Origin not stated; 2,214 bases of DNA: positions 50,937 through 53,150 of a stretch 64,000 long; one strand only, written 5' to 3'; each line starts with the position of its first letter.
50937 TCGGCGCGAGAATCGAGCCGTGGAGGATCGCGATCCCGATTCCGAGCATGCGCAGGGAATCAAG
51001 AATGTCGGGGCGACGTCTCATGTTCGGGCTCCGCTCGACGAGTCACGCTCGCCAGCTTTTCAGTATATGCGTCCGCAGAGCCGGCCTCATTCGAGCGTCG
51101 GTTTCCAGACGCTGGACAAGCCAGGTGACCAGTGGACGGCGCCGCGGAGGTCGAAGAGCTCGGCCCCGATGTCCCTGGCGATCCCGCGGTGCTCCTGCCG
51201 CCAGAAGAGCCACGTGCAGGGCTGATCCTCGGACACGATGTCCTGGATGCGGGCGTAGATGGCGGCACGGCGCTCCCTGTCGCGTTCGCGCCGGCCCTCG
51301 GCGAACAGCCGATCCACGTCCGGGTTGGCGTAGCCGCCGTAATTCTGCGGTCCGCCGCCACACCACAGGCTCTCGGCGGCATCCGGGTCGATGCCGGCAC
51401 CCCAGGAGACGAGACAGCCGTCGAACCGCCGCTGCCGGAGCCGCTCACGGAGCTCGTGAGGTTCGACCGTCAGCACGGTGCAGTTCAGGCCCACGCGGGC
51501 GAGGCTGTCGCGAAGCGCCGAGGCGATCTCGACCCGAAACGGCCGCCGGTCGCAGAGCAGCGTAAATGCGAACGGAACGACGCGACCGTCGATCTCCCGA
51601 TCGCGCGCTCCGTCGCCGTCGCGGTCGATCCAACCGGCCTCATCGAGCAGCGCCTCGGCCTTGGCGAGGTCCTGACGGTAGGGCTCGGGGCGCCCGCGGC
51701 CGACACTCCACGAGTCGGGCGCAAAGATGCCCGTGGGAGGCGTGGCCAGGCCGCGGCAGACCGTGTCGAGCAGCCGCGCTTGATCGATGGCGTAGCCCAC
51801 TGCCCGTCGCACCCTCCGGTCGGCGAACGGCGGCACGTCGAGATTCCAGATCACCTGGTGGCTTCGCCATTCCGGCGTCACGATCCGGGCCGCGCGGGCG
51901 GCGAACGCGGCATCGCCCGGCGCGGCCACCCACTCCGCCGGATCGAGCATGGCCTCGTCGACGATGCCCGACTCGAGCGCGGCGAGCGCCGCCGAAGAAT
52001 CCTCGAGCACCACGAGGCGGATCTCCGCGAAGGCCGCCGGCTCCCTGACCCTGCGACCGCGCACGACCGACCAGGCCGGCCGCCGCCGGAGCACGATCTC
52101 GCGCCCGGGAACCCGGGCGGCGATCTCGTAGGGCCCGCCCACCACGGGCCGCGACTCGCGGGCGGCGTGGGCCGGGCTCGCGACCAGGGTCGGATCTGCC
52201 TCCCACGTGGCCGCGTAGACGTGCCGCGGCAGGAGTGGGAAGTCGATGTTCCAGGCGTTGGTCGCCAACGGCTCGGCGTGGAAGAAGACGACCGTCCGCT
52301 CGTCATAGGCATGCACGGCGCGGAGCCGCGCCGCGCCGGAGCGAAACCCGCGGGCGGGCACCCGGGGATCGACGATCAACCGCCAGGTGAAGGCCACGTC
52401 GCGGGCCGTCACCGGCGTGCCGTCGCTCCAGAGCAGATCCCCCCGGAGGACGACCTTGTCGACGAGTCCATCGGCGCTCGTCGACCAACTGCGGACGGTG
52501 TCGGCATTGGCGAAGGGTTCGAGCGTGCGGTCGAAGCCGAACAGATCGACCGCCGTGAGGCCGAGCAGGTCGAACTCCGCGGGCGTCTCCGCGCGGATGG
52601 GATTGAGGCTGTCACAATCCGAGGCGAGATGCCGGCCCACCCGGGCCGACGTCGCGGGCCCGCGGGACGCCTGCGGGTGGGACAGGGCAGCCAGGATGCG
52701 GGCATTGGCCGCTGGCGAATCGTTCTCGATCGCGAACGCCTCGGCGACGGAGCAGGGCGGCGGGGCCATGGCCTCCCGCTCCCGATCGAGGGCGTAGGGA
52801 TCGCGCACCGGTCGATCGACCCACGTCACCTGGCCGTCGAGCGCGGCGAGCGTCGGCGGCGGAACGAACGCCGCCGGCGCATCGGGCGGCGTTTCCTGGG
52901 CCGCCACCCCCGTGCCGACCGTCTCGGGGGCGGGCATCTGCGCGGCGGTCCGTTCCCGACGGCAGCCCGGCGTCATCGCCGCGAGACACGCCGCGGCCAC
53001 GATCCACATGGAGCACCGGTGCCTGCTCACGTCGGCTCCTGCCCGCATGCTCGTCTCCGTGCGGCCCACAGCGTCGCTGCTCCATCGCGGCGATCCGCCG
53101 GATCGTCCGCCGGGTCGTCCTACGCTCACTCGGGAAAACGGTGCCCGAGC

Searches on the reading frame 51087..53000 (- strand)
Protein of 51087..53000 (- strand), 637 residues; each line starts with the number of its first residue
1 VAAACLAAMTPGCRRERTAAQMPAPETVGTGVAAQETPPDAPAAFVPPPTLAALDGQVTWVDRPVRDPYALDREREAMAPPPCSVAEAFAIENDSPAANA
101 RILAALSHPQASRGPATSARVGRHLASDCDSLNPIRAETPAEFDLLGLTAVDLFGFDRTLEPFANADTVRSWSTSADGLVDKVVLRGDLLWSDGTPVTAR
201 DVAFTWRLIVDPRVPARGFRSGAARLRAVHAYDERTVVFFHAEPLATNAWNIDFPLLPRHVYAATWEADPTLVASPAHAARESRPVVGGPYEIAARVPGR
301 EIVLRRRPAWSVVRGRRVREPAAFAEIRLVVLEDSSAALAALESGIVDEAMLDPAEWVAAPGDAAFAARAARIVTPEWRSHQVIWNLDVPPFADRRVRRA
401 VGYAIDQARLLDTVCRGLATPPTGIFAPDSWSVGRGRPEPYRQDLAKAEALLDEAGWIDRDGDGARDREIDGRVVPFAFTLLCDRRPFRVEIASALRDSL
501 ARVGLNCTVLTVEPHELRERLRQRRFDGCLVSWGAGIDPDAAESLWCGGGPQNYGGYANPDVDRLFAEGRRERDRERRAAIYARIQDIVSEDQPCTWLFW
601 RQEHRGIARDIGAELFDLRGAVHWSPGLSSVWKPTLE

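Call 71: search_protein_families(library=pfam, proteins=[window:51087-53000:-], max_evalue=0.001)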
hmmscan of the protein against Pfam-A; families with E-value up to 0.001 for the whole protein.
window:51087-53000:- (637 aa): 1 family
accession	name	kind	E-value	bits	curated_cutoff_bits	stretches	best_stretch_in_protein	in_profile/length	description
PF00496.27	SBP_bac_5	-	3.9e-62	210.9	32.4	1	170-550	8-362/368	Bacterial extracellular solute-binding proteins, family 5 Middle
